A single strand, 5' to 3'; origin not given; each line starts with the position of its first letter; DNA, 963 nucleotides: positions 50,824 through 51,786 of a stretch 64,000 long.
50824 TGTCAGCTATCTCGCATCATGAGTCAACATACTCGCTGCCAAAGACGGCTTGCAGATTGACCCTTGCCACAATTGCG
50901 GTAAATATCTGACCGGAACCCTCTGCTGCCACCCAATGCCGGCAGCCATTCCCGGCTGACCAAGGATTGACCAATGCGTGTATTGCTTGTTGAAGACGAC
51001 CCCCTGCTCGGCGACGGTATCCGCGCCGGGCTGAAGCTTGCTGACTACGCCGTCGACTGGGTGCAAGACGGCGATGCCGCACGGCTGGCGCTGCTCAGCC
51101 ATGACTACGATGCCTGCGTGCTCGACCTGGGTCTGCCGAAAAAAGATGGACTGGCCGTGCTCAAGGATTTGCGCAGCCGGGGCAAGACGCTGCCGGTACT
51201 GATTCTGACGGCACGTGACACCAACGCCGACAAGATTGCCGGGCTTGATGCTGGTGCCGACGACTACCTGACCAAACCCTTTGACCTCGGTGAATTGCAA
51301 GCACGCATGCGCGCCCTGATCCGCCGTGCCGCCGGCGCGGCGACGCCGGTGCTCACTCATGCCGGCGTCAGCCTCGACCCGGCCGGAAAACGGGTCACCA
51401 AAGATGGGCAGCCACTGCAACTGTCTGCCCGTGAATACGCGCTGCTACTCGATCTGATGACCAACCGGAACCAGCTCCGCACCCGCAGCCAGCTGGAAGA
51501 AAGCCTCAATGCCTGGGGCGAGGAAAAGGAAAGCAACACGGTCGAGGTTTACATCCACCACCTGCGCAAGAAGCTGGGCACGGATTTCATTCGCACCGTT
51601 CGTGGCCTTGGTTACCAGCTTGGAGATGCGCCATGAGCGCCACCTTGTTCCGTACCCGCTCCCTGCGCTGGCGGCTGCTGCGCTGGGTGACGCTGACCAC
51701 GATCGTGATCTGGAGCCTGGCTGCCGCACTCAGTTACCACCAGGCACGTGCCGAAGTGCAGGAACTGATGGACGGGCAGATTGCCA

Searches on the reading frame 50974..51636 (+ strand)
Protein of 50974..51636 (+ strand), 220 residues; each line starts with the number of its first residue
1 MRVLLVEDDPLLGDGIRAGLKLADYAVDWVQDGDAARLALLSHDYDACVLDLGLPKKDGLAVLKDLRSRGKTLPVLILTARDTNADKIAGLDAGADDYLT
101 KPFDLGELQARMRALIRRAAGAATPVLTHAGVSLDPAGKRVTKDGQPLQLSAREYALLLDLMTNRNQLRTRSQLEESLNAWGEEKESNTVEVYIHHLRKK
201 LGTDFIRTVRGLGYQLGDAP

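Call 92: search_protein_families(library=pfam, proteins=[window:50974-51636:+], max_evalue=0.00001)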
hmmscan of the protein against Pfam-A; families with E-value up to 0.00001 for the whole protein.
window:50974-51636:+ (220 aa): 2 families
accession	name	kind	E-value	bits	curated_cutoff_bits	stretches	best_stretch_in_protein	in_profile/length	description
PF00072.30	Response_reg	-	1.7e-27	96.2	30.2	1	3-112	1-110/111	Response regulator receiver domain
PF00486.34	Trans_reg_C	-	2.9e-19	69.4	26.2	1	145-216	1-77/77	Transcriptional regulatory protein, C terminal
